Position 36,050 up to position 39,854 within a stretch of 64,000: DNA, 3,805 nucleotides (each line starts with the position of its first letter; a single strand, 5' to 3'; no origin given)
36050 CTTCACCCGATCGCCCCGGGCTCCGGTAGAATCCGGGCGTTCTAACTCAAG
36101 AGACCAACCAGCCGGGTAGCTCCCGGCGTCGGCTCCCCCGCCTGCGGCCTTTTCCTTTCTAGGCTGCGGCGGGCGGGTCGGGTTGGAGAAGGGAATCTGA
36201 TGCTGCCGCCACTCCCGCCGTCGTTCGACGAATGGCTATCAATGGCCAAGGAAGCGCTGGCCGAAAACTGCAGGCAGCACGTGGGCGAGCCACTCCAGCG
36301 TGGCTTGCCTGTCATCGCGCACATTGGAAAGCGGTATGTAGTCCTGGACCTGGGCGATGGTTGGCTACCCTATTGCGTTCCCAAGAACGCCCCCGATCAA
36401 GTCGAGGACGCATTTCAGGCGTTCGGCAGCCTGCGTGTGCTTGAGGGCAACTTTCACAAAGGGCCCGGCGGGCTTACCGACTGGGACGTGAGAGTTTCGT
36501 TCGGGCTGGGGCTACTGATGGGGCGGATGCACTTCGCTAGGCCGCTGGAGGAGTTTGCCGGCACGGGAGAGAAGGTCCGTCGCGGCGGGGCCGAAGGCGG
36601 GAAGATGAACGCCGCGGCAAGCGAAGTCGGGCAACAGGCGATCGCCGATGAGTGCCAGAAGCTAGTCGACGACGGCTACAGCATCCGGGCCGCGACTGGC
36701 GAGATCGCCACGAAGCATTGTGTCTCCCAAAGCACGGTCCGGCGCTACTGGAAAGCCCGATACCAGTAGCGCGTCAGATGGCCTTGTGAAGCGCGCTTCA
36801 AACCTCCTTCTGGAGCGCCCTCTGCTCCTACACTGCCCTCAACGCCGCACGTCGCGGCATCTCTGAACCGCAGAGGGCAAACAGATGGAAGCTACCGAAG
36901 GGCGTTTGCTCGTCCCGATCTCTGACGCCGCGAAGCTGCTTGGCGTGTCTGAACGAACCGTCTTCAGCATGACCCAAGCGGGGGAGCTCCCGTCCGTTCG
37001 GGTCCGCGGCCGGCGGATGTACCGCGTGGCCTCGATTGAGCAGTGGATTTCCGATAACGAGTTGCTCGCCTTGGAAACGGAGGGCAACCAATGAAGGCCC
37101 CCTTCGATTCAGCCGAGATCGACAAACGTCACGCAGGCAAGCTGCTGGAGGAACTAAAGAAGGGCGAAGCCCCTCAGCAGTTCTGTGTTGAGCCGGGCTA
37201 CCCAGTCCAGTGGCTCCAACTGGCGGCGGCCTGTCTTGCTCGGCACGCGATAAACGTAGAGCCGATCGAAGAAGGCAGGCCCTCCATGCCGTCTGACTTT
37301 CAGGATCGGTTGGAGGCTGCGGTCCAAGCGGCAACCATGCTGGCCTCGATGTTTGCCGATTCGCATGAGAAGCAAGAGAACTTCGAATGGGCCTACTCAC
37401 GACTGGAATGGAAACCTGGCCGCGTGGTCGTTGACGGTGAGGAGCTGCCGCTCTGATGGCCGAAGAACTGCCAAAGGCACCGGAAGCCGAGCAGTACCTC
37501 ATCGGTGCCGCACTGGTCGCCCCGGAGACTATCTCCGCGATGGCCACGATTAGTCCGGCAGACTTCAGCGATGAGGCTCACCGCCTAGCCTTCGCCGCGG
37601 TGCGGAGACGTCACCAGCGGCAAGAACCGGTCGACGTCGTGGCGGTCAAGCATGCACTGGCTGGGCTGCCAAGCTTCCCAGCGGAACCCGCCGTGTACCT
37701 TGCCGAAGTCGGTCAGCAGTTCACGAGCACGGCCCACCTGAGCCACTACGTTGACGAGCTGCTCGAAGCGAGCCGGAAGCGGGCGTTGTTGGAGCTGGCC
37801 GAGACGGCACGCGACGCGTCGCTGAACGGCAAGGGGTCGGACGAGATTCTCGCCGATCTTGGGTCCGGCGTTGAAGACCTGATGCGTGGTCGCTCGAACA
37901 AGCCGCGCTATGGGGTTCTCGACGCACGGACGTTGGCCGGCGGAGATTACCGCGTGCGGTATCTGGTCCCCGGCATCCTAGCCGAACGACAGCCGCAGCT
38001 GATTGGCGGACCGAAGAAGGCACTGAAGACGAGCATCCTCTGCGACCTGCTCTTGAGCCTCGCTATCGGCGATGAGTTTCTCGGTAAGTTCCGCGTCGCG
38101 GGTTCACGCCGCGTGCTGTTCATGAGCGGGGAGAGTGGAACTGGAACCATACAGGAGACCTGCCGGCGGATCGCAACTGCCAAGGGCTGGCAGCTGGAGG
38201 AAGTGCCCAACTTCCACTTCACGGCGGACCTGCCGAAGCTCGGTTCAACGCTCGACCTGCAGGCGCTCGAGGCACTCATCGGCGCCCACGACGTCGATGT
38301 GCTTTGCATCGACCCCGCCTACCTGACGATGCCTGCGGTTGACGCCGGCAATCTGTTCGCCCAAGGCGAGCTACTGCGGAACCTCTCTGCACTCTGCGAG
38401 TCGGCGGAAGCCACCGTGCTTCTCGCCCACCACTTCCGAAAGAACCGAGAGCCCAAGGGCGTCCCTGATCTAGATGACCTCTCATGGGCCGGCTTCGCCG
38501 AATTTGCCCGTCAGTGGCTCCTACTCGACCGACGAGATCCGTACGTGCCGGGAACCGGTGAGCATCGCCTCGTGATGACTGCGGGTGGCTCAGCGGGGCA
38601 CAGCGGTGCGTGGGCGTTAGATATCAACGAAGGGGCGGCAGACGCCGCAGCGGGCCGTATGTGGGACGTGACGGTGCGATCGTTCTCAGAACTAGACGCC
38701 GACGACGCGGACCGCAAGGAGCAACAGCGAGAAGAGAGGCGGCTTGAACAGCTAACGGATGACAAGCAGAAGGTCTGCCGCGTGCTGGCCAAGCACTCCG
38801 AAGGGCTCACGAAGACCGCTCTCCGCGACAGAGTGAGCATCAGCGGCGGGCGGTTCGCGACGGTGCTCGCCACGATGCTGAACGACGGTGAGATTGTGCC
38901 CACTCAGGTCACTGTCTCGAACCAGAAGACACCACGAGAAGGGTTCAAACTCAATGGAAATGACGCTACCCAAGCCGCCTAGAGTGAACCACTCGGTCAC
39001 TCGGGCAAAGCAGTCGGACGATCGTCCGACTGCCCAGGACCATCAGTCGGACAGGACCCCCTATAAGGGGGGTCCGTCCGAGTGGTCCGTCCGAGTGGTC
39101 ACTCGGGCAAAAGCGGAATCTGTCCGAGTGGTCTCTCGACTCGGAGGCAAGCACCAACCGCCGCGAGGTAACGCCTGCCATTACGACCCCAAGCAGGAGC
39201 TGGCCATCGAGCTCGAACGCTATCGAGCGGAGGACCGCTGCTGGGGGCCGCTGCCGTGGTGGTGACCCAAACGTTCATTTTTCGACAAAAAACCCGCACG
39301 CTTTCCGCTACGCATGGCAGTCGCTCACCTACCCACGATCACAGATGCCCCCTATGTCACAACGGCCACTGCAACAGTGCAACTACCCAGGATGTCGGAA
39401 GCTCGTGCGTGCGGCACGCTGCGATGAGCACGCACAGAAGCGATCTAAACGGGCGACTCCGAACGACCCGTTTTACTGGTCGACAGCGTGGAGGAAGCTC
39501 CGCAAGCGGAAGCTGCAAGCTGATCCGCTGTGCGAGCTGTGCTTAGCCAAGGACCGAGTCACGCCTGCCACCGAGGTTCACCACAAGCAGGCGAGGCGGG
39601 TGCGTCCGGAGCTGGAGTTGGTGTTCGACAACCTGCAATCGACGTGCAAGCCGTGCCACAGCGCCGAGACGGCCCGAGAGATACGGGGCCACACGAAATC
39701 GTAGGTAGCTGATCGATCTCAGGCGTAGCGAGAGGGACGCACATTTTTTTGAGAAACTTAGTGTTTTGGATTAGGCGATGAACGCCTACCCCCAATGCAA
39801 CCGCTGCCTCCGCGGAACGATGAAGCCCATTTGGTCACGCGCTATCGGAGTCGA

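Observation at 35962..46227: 10.3-kb tRNA-Val-integrated element with a phage-satellite-like gene set, possibly an undescribed satellite type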

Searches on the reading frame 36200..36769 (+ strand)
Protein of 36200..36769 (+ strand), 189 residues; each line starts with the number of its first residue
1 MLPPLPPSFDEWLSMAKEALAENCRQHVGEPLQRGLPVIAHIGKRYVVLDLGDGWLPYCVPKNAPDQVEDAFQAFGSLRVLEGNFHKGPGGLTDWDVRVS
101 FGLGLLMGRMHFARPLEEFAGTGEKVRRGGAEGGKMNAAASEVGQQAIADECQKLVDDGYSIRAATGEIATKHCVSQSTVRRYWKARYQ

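Call 6: search_protein_families(library=pfam, max_evalue=0.01, proteins=[window:36200-36769:+])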
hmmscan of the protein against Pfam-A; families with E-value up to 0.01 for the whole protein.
window:36200-36769:+ (189 aa): 0 families

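Call 7: search_protein_families(library=phrogs, max_evalue=0.01, proteins=[window:36200-36769:+])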
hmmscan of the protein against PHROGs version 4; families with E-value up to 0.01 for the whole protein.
window:36200-36769:+ (189 aa): 0 families

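Call 86: search_protein_families(library=pfam, max_evalue=10, proteins=[window:36200-36769:+])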
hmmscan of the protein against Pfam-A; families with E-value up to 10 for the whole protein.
window:36200-36769:+ (189 aa): 2 families
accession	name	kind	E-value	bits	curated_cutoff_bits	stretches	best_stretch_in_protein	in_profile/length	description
PF13518.12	HTH_28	-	0.098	13.2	25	1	155-189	8-37/52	Helix-turn-helix domain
PF13384.12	HTH_23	-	0.14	12.5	24.6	1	168-188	22-41/50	Homeodomain-like domain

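Call 94: search_protein_families(library=padloc, max_evalue=0.01, proteins=[window:36200-36769:+])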
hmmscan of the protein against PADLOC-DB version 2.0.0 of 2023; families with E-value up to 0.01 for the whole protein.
window:36200-36769:+ (189 aa): 0 families

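Call 95: search_protein_families(library=ncbifam, max_evalue=0.001, proteins=[window:36200-36769:+])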
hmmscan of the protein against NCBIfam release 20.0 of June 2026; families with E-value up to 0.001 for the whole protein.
window:36200-36769:+ (189 aa): 0 families

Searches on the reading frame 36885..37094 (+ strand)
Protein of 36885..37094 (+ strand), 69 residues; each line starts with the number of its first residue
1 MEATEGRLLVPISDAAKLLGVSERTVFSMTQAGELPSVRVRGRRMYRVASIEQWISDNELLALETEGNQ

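Call 6: search_protein_families(library=pfam, max_evalue=0.01, proteins=[window:36885-37094:+])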
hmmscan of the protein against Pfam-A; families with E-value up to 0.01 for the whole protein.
window:36885-37094:+ (69 aa): 5 families
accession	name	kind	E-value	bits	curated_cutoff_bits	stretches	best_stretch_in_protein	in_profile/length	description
PF12728.13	HTH_17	-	9.4e-12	45.5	27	1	12-57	4-49/51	Helix-turn-helix domain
PF00376.29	MerR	-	1.2e-05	25.4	28.2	1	12-46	2-38/38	MerR family regulatory protein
PF13411.12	MerR_1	-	1.9e-05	25.1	21.6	1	11-52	2-44/69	MerR HTH family regulatory protein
PF21531.3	Rv2175c_wHTH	-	8.3e-05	22.9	27.1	0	9-45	15-51/57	DNA-binding protein Rv2175c, wHTH domain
PF13384.12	HTH_23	-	0.0027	17.9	24.6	1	11-27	19-35/50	Homeodomain-like domain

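Call 7: search_protein_families(library=phrogs, max_evalue=0.01, proteins=[window:36885-37094:+])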
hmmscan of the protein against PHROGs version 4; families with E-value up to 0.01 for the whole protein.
window:36885-37094:+ (69 aa): 13 families
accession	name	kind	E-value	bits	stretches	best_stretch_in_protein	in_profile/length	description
phrog_66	-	integration and excision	9.8e-09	36.4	1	3-58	87-143/412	excisionase and transcriptional regulator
phrog_7735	-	integration and excision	9.7e-06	26.9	1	8-55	4-50/99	excisionase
phrog_57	-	head and packaging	1.1e-05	26.4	1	4-59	7-63/199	terminase small subunit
phrog_2907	-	integration and excision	5e-05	24.7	1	12-49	9-46/117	excisionase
phrog_597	-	DNA, RNA and nucleotide metabolism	0.00013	23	1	7-56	110-162/200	DNA binding protein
phrog_2474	-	transcription regulation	0.00054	20.9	1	10-50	49-91/118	MerR-like transcriptional regulator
phrog_25262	-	unknown function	0.00091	20.2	1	10-60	35-86/106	-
phrog_6620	-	integration and excision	0.0022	18.6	1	12-54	4-48/201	transposase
phrog_668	-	DNA, RNA and nucleotide metabolism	0.0025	18.5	1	13-66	67-121/181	HTH DNA binding protein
phrog_15534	-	DNA, RNA and nucleotide metabolism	0.0058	18.2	1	11-58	45-91/93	HTH DNA binding protein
phrog_1864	-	unknown function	0.0075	17.2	1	12-59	20-70/73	-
phrog_272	-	integration and excision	0.008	17.4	1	10-55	15-60/90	Cox-like excisionase and repressor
phrog_575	-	integration and excision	0.0083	17.2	0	16-46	20-50/71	Cox-like excisionase and repressor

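Call 95: search_protein_families(library=ncbifam, max_evalue=0.001, proteins=[window:36885-37094:+])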
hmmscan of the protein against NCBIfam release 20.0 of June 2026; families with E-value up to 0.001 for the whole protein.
window:36885-37094:+ (69 aa): 3 families
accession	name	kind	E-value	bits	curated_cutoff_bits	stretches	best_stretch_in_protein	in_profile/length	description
TIGR01764.1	excise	domain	3.3e-10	40.2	28.8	1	12-47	4-37/49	excisionase family DNA-binding protein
NF047737.1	antiphage_MADS1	equivalog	8.1e-08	32.4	80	1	12-55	6-49/49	methylation-associated defense system helix-turn-helix domain-containing protein MAD1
NF010443.0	PRK13869.1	subfamily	0.00026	19.9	446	1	13-67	52-105/405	plasmid-partitioning protein RepA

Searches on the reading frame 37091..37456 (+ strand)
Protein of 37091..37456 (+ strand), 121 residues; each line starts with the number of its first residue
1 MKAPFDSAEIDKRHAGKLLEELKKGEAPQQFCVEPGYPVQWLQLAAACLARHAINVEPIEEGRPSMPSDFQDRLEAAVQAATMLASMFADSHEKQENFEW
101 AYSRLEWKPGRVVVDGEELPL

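Call 6: search_protein_families(library=pfam, max_evalue=0.01, proteins=[window:37091-37456:+])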
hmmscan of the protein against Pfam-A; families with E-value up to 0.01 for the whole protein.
window:37091-37456:+ (121 aa): 0 families

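Call 7: search_protein_families(library=phrogs, max_evalue=0.01, proteins=[window:37091-37456:+])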
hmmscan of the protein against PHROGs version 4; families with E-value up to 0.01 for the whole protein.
window:37091-37456:+ (121 aa): 0 families

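Call 86: search_protein_families(library=pfam, max_evalue=10, proteins=[window:37091-37456:+])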
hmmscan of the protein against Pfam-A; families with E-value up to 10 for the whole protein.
window:37091-37456:+ (121 aa): 0 families

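Call 94: search_protein_families(library=padloc, max_evalue=0.01, proteins=[window:37091-37456:+])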
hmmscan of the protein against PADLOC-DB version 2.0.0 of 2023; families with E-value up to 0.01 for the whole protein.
window:37091-37456:+ (121 aa): 0 families

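Call 95: search_protein_families(library=ncbifam, max_evalue=0.001, proteins=[window:37091-37456:+])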
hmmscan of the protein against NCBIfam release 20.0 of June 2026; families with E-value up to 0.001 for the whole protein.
window:37091-37456:+ (121 aa): 0 families

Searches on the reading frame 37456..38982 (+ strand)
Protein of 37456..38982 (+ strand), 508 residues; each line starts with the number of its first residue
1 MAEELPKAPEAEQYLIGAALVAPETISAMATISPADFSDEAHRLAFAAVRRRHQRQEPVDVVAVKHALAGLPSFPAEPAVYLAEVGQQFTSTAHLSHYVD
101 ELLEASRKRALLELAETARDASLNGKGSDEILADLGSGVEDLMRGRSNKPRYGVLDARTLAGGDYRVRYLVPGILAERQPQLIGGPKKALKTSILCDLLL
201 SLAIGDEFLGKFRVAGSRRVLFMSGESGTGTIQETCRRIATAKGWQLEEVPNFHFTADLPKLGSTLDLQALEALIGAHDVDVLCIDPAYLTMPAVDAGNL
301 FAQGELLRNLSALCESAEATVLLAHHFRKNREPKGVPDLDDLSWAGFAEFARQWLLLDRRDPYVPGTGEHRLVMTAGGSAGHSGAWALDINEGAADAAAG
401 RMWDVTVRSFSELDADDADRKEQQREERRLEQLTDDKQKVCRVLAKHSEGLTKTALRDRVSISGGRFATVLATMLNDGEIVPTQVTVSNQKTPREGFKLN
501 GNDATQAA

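Call 6: search_protein_families(library=pfam, max_evalue=0.01, proteins=[window:37456-38982:+])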
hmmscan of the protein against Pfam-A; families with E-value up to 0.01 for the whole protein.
window:37456-38982:+ (508 aa): 2 families
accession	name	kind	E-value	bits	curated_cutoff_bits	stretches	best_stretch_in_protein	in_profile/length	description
PF13481.12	AAA_25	-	4.4e-21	75.8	27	1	159-331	14-194/195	AAA domain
PF00772.26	DnaB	-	3.2e-17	62.9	23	1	5-102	2-101/103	DnaB-like helicase N terminal domain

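Call 7: search_protein_families(library=phrogs, max_evalue=0.01, proteins=[window:37456-38982:+])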
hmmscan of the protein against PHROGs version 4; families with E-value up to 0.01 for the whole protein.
window:37456-38982:+ (508 aa): 7 families
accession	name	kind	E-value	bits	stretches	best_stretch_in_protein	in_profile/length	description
phrog_19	-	DNA, RNA and nucleotide metabolism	3.3e-18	66.9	1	4-145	156-302/621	DnaB-like replicative helicase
phrog_3123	-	unknown function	1.4e-13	51.3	1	167-334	330-512/583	-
phrog_2597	-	DNA, RNA and nucleotide metabolism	2.1e-06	27.5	1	170-330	359-517/747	DNA primase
phrog_1284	-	unknown function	2.4e-06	28.2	1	168-333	25-190/306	-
phrog_906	-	DNA, RNA and nucleotide metabolism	1.6e-05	24.8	1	166-335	515-682/872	DNA polymerase/primase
phrog_2850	-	unknown function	2.3e-05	24.5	1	154-331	134-311/465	-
phrog_239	-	DNA, RNA and nucleotide metabolism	0.0031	17.5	1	268-332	457-522/801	DNA primase/helicase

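Call 70: find_related_loci(query=A3, collection=metagenome_contigs, flank=10000)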
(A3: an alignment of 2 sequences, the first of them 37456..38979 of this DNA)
Query A3 (508 aa) in metagenome_contigs; peptide patterns used: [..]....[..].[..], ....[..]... (x = any residue, [..] = any of these).
600 stretches matched a pattern (row limit reached: there are more); 11 encode a relative of the query (tblastn E <= 1e-3); 11 distinct loci.
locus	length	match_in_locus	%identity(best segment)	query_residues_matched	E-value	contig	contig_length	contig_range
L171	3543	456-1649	43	114-503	3e-96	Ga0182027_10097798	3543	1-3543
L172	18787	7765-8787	46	160-499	4e-92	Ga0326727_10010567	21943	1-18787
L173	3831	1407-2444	45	165-505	1e-90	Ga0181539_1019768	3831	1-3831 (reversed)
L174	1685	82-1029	44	165-499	4e-84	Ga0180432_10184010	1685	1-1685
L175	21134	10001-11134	41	129-499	5e-78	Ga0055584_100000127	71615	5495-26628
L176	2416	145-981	46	152-428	2e-72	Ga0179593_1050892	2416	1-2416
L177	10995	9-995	39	179-499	4e-64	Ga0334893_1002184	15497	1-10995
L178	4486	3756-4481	44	154-393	4e-64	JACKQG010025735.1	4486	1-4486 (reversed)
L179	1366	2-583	38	300-491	3e-37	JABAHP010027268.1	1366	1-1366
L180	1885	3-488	41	327-486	1e-33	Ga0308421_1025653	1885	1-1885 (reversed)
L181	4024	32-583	41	297-480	1e-33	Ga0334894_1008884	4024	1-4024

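Call 71: find_related_loci(query=A3, collection=viral_contigs, flank=10000)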
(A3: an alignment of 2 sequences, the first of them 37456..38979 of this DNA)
Query A3 (508 aa) in viral_contigs; peptide patterns used: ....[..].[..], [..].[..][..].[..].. (x = any residue, [..] = any of these).
67 stretches matched a pattern; 16 encode a relative of the query (tblastn E <= 1e-3); 16 distinct loci.
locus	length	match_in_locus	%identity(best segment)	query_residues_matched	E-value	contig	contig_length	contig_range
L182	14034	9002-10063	42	155-506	8e-83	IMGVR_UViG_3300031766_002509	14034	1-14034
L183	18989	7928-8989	42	155-506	8e-83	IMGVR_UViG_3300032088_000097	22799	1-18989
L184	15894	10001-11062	42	151-498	5e-80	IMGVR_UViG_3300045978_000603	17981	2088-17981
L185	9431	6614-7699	40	152-506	4e-78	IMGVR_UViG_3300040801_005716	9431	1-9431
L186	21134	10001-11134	41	129-499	1e-77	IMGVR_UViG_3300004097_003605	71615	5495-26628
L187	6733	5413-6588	38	99-481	7e-76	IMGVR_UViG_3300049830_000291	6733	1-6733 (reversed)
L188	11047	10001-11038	41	152-493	3e-75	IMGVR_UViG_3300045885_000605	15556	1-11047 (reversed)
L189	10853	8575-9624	41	152-499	3e-75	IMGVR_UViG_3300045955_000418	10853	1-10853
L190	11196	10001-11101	39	140-499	2e-72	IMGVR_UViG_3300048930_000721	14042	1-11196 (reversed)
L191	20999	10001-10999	43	103-432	7e-72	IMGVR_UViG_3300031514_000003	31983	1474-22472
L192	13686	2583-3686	40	152-508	7e-72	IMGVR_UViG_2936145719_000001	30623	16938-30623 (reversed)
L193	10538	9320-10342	41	148-480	1e-68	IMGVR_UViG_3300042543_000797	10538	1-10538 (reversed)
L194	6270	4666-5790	40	129-498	3e-68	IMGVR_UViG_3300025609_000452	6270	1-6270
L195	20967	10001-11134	41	129-499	1e-80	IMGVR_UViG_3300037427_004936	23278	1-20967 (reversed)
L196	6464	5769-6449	46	147-370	2e-57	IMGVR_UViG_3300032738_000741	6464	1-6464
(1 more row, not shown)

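Call 94: search_protein_families(library=padloc, max_evalue=0.01, proteins=[window:37456-38982:+])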
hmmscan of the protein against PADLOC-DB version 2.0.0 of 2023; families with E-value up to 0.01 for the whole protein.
window:37456-38982:+ (508 aa): 0 families

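Call 95: search_protein_families(library=ncbifam, max_evalue=0.001, proteins=[window:37456-38982:+])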
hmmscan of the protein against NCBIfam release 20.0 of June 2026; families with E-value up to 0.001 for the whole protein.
window:37456-38982:+ (508 aa): 13 families
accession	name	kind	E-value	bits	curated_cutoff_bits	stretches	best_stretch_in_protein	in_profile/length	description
TIGR03600.1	phage_DnaB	exception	6.1e-16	58.4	498.65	1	10-143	3-140/421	phage replicative helicase, DnaB family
TIGR00665.1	DnaB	equivalog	2.5e-11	43.1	385.25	1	6-134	3-134/435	replicative DNA helicase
NF004384.0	PRK05748.1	equivalog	6.3e-11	41.5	525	1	6-141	11-149/452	replicative DNA helicase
NF006306.0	PRK08506.1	equivalog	3.5e-09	35.8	596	1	12-145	10-141/472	replicative DNA helicase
NF040583.1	dnaB_SPI-7_type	exception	6.3e-09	35.4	655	1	8-120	4-118/434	SPI-7-type island replicative DNA helicase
NF005852.0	PRK07773.1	equivalog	1.3e-08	33.7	780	1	6-118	25-139/886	replicative DNA helicase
NF004109.0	PRK05595.1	equivalog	5e-08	32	737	1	4-123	7-128/444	replicative DNA helicase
NF006606.0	PRK09165.1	equivalog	6.3e-08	31.6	540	1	3-124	19-142/497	replicative DNA helicase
NF005945.0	PRK08006.1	equivalog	8.6e-08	31.4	898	1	6-149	28-175/471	replicative DNA helicase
NF006458.0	PRK08840.1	equivalog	2.1e-06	26.7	884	1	6-134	21-152/464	replicative DNA helicase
NF006443.0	PRK08760.1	equivalog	6.3e-06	24.8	741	1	6-133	34-165/476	replicative DNA helicase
NF005424.0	PRK07004.1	equivalog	2e-05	23.3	834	1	6-129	16-141/460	replicative DNA helicase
NF005369.0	PRK06904.1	equivalog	2.2e-05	23.4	809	1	6-129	26-151/474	replicative DNA helicase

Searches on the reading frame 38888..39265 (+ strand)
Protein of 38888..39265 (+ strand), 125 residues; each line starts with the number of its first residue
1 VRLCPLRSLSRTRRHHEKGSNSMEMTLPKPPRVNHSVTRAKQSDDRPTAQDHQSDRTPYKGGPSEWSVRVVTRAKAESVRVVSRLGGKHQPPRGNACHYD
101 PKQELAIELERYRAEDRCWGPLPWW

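Call 9: search_protein_families(library=pfam, max_evalue=0.05, proteins=[window:38888-39265:+])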
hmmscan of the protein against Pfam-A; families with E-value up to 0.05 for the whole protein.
window:38888-39265:+ (125 aa): 0 families

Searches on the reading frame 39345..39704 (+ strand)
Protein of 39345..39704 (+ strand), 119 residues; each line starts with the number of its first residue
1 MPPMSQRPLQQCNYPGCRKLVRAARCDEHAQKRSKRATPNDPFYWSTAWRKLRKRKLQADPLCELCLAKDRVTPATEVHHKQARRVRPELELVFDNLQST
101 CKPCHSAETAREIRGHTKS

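Call 6: search_protein_families(library=pfam, max_evalue=0.01, proteins=[window:39345-39704:+])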
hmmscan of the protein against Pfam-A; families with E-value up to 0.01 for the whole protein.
window:39345-39704:+ (119 aa): 2 families
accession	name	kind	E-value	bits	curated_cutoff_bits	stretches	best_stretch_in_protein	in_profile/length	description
PF01844.29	HNH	-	2.1e-10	41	21.4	1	63-111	1-47/47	HNH endonuclease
PF09257.16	BCMA-Tall_bind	-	0.0061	17.1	27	0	94-105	7-18/37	BCMA, TALL-1 binding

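Call 7: search_protein_families(library=phrogs, max_evalue=0.01, proteins=[window:39345-39704:+])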
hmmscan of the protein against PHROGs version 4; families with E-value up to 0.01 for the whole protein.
window:39345-39704:+ (119 aa): 12 families
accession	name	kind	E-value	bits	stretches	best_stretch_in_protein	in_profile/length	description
phrog_144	-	DNA, RNA and nucleotide metabolism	6.3e-33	114.9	1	4-117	17-141/175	HNH endonuclease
phrog_589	-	DNA, RNA and nucleotide metabolism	2.3e-22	80.6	1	4-114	34-144/179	HNH endonuclease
phrog_2323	-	DNA, RNA and nucleotide metabolism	1.3e-18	68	1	30-116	5-91/113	HNH endonuclease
phrog_5956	-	DNA, RNA and nucleotide metabolism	3.4e-15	56.9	1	25-114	23-113/138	HNH endonuclease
phrog_119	-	DNA, RNA and nucleotide metabolism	7.4e-14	52.4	1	27-114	169-260/443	HNH endonuclease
phrog_4581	-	head and packaging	3.7e-12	47.4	1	21-118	25-118/395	terminase small subunit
phrog_333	-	DNA, RNA and nucleotide metabolism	2.7e-08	35.1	1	47-113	19-83/138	HNH endonuclease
phrog_338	-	DNA, RNA and nucleotide metabolism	2.6e-05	24.7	1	12-110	155-261/340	HNH endonuclease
phrog_25061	-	DNA, RNA and nucleotide metabolism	0.00019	22.9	1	25-114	102-191/219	HNH endonuclease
phrog_4321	-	DNA, RNA and nucleotide metabolism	0.0012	19.7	1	39-80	38-79/135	HNH endonuclease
phrog_1985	-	DNA, RNA and nucleotide metabolism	0.0061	17.5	0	94-117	108-131/184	HNH endonuclease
phrog_740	-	DNA, RNA and nucleotide metabolism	0.0064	16.5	1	58-109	36-85/332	HNH endonuclease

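Call 94: search_protein_families(library=padloc, max_evalue=0.01, proteins=[window:39345-39704:+])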
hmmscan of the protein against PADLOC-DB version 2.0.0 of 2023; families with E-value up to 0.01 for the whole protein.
window:39345-39704:+ (119 aa): 3 families
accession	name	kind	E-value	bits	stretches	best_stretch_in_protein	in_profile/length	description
PDLC00315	PtuB1|PtuB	-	0.0014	16.5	1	63-113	33-81/227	Unknown function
PDLC00643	ZorE2|ZorE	-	0.0028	15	1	35-111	192-264/282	HNH endonuclease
PDLC04268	PDC-M01B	-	0.0037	14.7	1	46-117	73-138/275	-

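Call 95: search_protein_families(library=ncbifam, max_evalue=0.001, proteins=[window:39345-39704:+])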
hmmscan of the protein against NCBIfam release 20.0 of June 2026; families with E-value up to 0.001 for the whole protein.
window:39345-39704:+ (119 aa): 0 families
